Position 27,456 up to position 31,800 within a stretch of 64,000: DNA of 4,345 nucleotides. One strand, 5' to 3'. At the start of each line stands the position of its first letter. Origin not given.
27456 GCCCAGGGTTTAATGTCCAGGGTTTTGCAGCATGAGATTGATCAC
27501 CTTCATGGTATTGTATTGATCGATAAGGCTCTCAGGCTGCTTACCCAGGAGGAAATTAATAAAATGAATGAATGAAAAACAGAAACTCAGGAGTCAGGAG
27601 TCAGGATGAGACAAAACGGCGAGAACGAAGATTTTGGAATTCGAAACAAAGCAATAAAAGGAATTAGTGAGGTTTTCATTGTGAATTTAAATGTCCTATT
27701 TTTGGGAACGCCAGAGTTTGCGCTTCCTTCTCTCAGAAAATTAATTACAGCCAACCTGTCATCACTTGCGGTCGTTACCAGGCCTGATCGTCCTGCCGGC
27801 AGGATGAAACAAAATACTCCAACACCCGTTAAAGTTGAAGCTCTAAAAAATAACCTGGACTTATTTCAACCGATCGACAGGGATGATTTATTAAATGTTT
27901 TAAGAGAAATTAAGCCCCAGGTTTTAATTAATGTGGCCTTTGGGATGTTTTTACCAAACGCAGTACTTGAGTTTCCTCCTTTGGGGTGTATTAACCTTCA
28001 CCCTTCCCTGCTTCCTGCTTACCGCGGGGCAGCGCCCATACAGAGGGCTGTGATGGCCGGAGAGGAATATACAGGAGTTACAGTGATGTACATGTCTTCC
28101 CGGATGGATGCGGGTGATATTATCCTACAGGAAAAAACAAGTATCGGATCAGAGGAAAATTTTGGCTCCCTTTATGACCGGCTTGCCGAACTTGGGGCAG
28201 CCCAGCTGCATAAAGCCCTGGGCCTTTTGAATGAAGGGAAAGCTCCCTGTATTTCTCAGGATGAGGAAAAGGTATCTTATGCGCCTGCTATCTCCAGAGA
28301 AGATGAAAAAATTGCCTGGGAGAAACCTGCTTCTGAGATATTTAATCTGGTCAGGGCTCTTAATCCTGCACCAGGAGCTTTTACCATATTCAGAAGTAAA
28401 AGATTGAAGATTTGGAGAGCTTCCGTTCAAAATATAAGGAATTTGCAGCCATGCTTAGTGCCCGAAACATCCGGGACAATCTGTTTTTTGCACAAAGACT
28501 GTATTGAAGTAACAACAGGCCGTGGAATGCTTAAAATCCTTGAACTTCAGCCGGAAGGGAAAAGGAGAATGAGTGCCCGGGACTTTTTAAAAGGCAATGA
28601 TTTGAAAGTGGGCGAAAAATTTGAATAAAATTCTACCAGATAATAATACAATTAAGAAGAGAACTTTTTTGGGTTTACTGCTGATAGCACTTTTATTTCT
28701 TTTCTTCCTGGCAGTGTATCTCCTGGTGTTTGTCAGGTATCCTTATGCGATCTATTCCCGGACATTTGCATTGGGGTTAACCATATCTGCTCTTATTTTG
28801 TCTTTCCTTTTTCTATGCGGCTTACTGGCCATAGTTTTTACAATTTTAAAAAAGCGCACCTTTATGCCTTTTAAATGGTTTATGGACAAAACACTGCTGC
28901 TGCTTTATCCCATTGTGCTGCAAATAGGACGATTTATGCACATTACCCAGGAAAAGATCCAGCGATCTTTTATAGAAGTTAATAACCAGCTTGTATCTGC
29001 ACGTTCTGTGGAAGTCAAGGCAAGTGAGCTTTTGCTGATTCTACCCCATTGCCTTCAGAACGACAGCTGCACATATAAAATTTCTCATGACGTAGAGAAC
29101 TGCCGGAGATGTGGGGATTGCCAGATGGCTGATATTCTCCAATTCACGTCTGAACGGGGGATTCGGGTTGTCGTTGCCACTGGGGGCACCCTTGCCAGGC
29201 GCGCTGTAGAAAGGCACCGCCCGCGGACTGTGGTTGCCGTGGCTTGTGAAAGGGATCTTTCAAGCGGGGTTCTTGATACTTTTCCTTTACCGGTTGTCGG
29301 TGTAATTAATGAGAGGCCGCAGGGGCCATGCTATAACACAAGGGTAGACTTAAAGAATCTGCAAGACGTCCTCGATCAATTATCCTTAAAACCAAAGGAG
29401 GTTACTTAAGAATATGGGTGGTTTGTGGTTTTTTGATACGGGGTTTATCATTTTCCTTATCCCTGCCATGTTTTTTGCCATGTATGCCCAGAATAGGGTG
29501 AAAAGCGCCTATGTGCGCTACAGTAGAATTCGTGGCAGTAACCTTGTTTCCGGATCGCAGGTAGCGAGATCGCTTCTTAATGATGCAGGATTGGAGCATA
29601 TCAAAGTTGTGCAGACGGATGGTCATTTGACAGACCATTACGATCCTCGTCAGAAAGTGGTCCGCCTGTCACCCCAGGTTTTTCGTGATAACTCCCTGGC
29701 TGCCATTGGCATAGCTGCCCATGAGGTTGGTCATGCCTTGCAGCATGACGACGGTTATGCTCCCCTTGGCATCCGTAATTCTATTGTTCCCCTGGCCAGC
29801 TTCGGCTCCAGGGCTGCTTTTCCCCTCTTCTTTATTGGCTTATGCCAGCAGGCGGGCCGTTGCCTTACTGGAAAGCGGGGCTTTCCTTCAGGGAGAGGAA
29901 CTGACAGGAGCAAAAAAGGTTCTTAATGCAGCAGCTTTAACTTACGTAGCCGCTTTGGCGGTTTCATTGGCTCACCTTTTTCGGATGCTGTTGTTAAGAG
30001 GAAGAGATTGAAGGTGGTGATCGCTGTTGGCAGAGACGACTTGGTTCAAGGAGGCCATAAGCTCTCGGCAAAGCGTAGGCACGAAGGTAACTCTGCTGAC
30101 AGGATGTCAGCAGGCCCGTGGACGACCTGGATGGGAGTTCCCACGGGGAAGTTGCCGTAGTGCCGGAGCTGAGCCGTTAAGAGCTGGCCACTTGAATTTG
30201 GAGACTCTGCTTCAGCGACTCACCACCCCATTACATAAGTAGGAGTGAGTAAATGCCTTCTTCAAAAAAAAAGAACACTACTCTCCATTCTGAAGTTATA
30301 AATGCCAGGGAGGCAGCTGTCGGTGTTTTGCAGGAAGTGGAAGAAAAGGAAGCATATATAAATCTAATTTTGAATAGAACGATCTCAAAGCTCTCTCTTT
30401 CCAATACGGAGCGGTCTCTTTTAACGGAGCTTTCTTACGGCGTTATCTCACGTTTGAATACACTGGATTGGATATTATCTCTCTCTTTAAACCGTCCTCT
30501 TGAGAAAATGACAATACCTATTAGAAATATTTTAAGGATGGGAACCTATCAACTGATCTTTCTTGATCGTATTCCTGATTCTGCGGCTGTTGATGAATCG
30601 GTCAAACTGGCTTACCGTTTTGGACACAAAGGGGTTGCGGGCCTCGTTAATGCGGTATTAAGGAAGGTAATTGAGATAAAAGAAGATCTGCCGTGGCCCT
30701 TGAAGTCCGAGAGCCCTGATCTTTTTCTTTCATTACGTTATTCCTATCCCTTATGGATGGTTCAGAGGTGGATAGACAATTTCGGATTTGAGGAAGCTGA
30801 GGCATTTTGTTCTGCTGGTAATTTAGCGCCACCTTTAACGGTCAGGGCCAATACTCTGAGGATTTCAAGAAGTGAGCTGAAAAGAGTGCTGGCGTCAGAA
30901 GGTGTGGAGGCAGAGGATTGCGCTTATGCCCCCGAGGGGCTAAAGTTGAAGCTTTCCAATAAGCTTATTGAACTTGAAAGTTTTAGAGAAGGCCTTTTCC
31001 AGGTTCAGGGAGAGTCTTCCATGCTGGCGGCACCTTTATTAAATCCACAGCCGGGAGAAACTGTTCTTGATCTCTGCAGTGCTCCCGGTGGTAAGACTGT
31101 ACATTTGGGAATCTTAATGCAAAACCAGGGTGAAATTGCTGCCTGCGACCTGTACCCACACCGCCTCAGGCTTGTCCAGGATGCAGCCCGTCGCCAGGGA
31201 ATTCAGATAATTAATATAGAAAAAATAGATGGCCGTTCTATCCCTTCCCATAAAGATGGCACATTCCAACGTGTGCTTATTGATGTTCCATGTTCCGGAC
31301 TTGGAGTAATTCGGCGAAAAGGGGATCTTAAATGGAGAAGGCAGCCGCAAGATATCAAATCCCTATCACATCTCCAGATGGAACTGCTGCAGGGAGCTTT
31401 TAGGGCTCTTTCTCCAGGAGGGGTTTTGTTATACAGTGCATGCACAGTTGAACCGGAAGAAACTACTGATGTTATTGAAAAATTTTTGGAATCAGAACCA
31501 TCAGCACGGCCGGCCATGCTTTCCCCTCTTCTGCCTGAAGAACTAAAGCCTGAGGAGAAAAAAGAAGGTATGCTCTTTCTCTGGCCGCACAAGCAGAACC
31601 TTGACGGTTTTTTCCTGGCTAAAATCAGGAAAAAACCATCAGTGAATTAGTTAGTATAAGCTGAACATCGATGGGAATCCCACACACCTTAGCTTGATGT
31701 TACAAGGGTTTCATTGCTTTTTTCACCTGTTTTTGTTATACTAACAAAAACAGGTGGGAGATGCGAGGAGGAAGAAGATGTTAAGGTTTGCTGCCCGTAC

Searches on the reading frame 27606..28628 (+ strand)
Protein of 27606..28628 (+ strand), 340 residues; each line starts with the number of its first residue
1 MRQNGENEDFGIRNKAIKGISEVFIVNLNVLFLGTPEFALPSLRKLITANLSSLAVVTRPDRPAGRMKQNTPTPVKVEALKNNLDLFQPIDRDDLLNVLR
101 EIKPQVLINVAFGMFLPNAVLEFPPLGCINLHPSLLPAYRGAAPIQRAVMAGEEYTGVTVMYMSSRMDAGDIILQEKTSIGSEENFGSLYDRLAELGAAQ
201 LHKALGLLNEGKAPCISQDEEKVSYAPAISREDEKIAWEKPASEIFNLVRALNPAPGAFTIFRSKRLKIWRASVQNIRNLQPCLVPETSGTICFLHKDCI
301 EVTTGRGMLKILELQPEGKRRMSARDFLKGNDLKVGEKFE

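Call 33: search_protein_families(library=pfam, proteins=[window:27606-28628:+], max_evalue=0.01)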
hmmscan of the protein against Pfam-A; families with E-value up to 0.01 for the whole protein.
window:27606-28628:+ (340 aa): 2 families
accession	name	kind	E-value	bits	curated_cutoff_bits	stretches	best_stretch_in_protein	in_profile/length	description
PF00551.24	Formyl_trans_N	-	6.2e-39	134.1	26.1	1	29-204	2-180/181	Formyl transferase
PF02911.23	Formyl_trans_C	-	1.1e-26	93.4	21.1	1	229-331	2-99/100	Formyl transferase, C-terminal domain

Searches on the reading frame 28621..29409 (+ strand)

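Call 33: search_protein_families(library=pfam, proteins=[window:28621-29409:+], max_evalue=0.01)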
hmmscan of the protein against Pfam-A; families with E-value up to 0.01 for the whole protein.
window:28621-29409:+ (262 aa): 2 families
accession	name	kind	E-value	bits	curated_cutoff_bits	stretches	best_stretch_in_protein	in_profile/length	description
PF01976.22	DUF116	-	2.2e-53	180.3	25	1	98-250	2-154/155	Protein of unknown function DUF116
PF12797.12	Fer4_2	-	0.0053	17.1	24.5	0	153-170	2-19/22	4Fe-4S binding domain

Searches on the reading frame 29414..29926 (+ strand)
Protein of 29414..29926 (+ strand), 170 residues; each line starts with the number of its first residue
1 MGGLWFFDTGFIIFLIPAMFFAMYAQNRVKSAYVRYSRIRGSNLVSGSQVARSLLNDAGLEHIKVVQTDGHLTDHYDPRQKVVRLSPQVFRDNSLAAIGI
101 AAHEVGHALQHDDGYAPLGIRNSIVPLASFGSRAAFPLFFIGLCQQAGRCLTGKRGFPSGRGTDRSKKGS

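Call 33: search_protein_families(library=pfam, proteins=[window:29414-29926:+], max_evalue=0.01)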
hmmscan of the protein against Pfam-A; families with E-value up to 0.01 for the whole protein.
window:29414-29926:+ (170 aa): 1 family
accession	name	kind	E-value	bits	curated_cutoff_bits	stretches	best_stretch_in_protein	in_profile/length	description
PF04298.18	Zn_peptidase_2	-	1.4e-51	175.6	27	1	12-147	2-137/218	Putative neutral zinc metallopeptidase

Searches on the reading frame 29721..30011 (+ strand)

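Call 33: search_protein_families(library=pfam, proteins=[window:29721-30011:+], max_evalue=0.01)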
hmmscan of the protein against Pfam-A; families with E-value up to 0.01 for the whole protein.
window:29721-30011:+ (96 aa): 1 family
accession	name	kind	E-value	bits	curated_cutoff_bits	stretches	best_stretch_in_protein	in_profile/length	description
PF04298.18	Zn_peptidase_2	-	4.9e-15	56.1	27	1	42-92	166-216/218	Putative neutral zinc metallopeptidase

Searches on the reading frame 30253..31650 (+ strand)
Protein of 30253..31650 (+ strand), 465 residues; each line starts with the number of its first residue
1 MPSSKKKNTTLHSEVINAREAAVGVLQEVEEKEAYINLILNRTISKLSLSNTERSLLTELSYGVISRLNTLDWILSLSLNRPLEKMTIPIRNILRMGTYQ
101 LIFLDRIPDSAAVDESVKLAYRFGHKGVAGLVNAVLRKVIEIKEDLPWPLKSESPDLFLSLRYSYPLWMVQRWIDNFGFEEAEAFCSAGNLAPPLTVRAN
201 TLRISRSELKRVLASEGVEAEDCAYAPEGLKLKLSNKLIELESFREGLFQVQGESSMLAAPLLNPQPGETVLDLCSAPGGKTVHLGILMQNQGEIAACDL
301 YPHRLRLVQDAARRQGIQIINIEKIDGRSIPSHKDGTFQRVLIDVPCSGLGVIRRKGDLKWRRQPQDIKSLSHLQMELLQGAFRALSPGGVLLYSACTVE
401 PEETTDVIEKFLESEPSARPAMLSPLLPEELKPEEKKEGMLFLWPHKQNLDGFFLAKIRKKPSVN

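Call 33: search_protein_families(library=pfam, proteins=[window:30253-31650:+], max_evalue=0.01)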
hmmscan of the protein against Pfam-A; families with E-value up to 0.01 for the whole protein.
window:30253-31650:+ (465 aa): 8 families
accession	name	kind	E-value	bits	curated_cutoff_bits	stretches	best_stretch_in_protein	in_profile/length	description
PF01189.24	Methyltr_RsmB-F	-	6e-59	199.5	27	1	262-458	3-198/199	16S rRNA methyltransferase RsmB/F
PF01029.23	NusB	-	3.5e-34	118.5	23.1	1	17-140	2-132/133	NusB family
PF22458.1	RsmF-B_ferredox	-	2.3e-18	66.5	27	1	165-233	1-68/74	Methyltr_RsmF/B-like, ferredoxin-like domain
PF01728.25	FtsJ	-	3e-05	24.5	24.1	1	266-410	20-151/181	FtsJ-like methyltransferase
PF01209.24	Ubie_methyltran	-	6.8e-05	22.8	20.1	1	263-343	43-122/233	ubiE/COQ5 methyltransferase family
PF13847.12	Methyltransf_31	-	0.00033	20.8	27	1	267-403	3-114/145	Methyltransferase domain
PF17125.10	Methyltr_RsmF_N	-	0.0011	19.8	34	1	180-252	15-84/86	N-terminal domain of 16S rRNA methyltransferase RsmF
PF13649.12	Methyltransf_25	-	0.0022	19.1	27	0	271-343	1-70/97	Methyltransferase domain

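Call 34: find_homologous_proteins(query=window:30253-31650:+, max_evalue=1e-100)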
Query window:30253-31650:+ (465 aa): 1120 proteins with E <= 1e-100 among 8000 candidates; the best 120 are listed.
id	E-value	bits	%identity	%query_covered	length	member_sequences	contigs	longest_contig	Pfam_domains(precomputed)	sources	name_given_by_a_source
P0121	5.8e-282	953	92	99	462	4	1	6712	PF01189.24,PF22458.2,PF01029.24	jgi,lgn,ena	-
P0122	1.6e-226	771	74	99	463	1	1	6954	PF17125.11,PF01189.24,PF22458.2,PF01029.24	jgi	jgi:16S rRNA (cytosine967-C5)-methyltransferase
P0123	1.6e-226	771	74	99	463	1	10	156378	PF17125.11,PF01189.24,PF22458.2,PF01029.24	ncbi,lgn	ncbi:MAG: 16S rRNA (cytosine(967)-C(5))-methyltransferase RsmB [Dethiobacteria bacterium]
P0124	4.2e-226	769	74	99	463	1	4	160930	PF17125.11,PF01189.24,PF22458.2,PF01029.24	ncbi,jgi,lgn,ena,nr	ncbi:MAG: 16S rRNA (cytosine(967)-C(5))-methyltransferase RsmB [Firmicutes bacterium]|jgi:16S rRNA (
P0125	4.3e-226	769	74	99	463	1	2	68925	PF17125.11,PF01189.24,PF22458.2,PF01029.24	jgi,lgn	jgi:16S rRNA (cytosine967-C5)-methyltransferase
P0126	1.6e-225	767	74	99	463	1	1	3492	PF17125.11,PF01189.24,PF22458.2,PF01728.26,PF01029.24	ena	-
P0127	2.6e-225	767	74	99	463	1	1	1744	PF17125.11,PF01189.24,PF22458.2,PF01029.24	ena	-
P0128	4.1e-225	766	74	99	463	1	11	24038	PF17125.11,PF01189.24,PF22458.2,PF01029.24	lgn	-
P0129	4.6e-225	766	74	99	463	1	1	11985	PF17125.11,PF01189.24,PF22458.2,PF01029.24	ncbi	-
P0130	8.6e-225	765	73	99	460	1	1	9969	PF13847.13,PF01189.24,PF22458.2,PF01728.26,PF01029.24,PF01209.25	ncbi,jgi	jgi:16S rRNA (cytosine967-C5)-methyltransferase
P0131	1.4e-224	764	73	99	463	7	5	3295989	PF01189.24,PF22458.2,PF01029.24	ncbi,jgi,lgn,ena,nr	ncbi:MAG TPA: 16S rRNA (cytosine(967)-C(5))-methyltransferase RsmB [Firmicutes bacterium]|jgi:16S rR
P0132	5.3e-224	762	74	99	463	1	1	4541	PF17125.11,PF01189.24,PF22458.2,PF01029.24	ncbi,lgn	-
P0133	8.5e-221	752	72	99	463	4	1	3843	PF01189.24,PF22458.2,PF01029.24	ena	-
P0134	1.4e-220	751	72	99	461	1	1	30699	PF01189.24,PF22458.2,PF01728.26,PF01029.24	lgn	-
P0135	4.4e-217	739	71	99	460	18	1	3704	PF01189.24,PF22458.2,PF01728.26,PF01029.24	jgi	jgi:16S rRNA (cytosine967-C5)-methyltransferase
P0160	7.1e-195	666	74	86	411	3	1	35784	PF01189.24,PF22458.2,PF01029.24,PF01209.25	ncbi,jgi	jgi:16S rRNA (cytosine967-C5)-methyltransferase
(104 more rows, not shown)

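Call 35: find_encoding_contigs(protein=P0121, flank=10000, max_places=4)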
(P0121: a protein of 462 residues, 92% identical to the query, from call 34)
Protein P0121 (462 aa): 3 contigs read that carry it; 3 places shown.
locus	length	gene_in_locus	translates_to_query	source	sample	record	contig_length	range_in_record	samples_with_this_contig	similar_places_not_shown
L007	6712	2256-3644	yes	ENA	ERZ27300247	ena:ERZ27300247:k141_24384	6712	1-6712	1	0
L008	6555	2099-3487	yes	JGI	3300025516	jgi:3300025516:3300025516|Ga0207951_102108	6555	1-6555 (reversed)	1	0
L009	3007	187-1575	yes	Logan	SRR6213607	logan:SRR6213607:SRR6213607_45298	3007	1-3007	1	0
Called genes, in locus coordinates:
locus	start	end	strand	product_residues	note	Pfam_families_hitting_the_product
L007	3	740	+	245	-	?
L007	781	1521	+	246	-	PF01976:DUF116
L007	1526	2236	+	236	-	PF04298:Zn_peptidase_2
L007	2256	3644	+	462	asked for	PF01029:NusB, PF22458:RsmF-B_ferredox, PF01189:Methyltr_RsmB-F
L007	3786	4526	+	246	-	PF00481:PP2C, PF13672:PP2C_2, PF07228:SpoIIE (faint)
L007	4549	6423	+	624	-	PF00069:Pkinase, PF07714:PK_Tyr_Ser-Thr, PF03109:ABC1 (weak), PF03793:PASTA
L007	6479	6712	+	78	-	?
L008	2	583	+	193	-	?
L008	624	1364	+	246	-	PF01976:DUF116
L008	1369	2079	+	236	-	PF04298:Zn_peptidase_2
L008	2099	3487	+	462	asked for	PF01029:NusB, PF22458:RsmF-B_ferredox, PF01189:Methyltr_RsmB-F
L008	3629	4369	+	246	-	PF00481:PP2C, PF13672:PP2C_2, PF07228:SpoIIE (faint)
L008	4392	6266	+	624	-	PF00069:Pkinase, PF07714:PK_Tyr_Ser-Thr, PF03109:ABC1 (weak), PF03793:PASTA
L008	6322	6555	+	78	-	?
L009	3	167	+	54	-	?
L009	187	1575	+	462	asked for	PF01029:NusB, PF22458:RsmF-B_ferredox, PF01189:Methyltr_RsmB-F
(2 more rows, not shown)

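Call 36: find_encoding_contigs(protein=P0160, flank=10000, max_places=3)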
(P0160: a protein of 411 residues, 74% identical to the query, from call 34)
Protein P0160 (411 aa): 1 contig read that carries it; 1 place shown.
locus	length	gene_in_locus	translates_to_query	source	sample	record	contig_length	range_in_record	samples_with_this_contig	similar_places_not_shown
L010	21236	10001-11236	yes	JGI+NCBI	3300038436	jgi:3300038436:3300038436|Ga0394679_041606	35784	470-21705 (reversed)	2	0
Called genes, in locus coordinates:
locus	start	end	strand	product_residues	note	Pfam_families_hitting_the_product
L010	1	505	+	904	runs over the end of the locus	PF00690:Cation_ATPase_N, PF00122:E1-E2_ATPase, PF13246:Cation_ATPase, PF00702:Hydrolase, PF12710:HAD (weak), PF00689:Cation_ATPase_C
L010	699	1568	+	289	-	PF03755:YicC-like_N, PF08340:YicC-like_C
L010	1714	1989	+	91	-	PF04025:RemA-like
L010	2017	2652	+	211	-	PF00625:Guanylate_kin, PF13671:AAA_33 (weak)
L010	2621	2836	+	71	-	PF01192:RNA_pol_Rpb6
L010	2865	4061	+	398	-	PF02441:Flavoprotein, PF04127:DFP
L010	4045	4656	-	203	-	PF01944:SpoIIM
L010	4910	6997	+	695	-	PF04851:ResIII, PF00270:DEAD, PF18319:Zn_ribbon_PriA, PF00271:Helicase_C, PF18074:PriA_C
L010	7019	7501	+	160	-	PF01327:Pep_deformylase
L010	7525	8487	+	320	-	PF00551:Formyl_trans_N, PF02911:Formyl_trans_C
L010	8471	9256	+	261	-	PF01976:DUF116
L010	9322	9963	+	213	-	PF04298:Zn_peptidase_2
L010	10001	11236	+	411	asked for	PF01029:NusB, PF22458:RsmF-B_ferredox, PF01209:Ubie_methyltran (weak), PF01189:Methyltr_RsmB-F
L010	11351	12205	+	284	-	PF00481:PP2C, PF13672:PP2C_2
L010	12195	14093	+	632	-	PF00069:Pkinase, PF07714:PK_Tyr_Ser-Thr, PF03109:ABC1 (weak), PF03793:PASTA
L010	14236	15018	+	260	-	PF09439:SRPRB (faint), PF03193:RsgA_GTPase, PF00009:GTP_EFTU (faint), PF01926:MMR_HSR1 (weak)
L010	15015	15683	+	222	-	PF00834:Ribul_P_3_epim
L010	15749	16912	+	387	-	PF00383:dCMP_cyt_deam_1, PF14437:MafB19-deam, PF01872:RibD_C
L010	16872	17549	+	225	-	PF00677:Lum_binding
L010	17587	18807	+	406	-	PF00926:DHBP_synthase, PF00925:GTP_cyclohydro2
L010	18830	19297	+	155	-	PF00885:DMRL_synthase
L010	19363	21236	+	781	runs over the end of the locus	?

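Call 37: find_encoding_contigs(protein=P0131, flank=10000, max_places=3)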
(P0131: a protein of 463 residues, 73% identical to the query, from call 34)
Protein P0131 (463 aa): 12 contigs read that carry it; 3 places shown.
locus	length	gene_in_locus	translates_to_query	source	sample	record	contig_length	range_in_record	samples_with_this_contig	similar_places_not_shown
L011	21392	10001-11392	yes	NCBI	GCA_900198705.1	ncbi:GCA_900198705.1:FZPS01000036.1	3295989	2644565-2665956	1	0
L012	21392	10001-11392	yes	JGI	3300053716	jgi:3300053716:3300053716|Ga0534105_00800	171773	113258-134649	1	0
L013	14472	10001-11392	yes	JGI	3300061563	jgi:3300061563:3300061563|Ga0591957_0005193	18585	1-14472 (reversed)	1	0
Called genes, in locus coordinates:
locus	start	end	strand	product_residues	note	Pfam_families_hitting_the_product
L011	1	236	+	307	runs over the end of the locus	PF03755:YicC-like_N, PF08340:YicC-like_C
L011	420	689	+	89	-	PF04025:RemA-like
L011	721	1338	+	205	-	PF00625:Guanylate_kin, PF13238:AAA_18 (weak)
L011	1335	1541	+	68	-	PF01192:RNA_pol_Rpb6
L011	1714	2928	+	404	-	PF02441:Flavoprotein, PF04127:DFP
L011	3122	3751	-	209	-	PF01944:SpoIIM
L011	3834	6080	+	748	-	PF17764:PriA_3primeBD, PF00270:DEAD, PF04851:ResIII, PF18319:Zn_ribbon_PriA, PF00271:Helicase_C (weak), PF18074:PriA_C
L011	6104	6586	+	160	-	PF01327:Pep_deformylase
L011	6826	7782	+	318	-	PF00551:Formyl_trans_N, PF02911:Formyl_trans_C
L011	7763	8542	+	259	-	PF01976:DUF116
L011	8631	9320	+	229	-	PF04298:Zn_peptidase_2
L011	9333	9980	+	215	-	PF19928:DUF6391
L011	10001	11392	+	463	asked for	PF01029:NusB, PF22458:RsmF-B_ferredox, PF01189:Methyltr_RsmB-F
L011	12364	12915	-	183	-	PF13174:TPR_6 (faint), PF13428:TPR_14 (faint)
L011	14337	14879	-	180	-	PF28549:NDPSase_N, PF00293:NUDIX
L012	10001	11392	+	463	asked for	PF01029:NusB, PF22458:RsmF-B_ferredox, PF01189:Methyltr_RsmB-F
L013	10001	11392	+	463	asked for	PF01029:NusB, PF22458:RsmF-B_ferredox, PF01189:Methyltr_RsmB-F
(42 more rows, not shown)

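Call 84: find_encoding_contigs(protein=P0130, flank=10000, max_places=6)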
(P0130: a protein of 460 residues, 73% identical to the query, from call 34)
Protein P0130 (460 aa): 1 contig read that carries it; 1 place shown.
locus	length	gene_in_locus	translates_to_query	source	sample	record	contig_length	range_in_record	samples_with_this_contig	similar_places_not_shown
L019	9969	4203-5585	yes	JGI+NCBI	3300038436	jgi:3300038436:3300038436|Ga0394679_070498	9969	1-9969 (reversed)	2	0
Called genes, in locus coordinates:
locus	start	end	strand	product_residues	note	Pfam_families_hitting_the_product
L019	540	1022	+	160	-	PF01327:Pep_deformylase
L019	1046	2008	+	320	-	PF00551:Formyl_trans_N, PF02911:Formyl_trans_C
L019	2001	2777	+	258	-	PF01976:DUF116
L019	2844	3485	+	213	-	PF04298:Zn_peptidase_2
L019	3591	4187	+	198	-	PF19928:DUF6391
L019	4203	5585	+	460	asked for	PF01029:NusB, PF22458:RsmF-B_ferredox, PF01189:Methyltr_RsmB-F, PF01209:Ubie_methyltran (faint), PF01728:FtsJ (faint), PF13847:Methyltransf_31 (weak)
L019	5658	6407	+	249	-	PF00481:PP2C, PF13672:PP2C_2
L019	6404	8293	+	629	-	PF00069:Pkinase, PF07714:PK_Tyr_Ser-Thr, PF03109:ABC1, PF03793:PASTA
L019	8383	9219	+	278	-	PF16745:RsgA_N (weak), PF03193:RsgA_GTPase, PF00009:GTP_EFTU (faint), PF01926:MMR_HSR1 (weak)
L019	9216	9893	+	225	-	PF00834:Ribul_P_3_epim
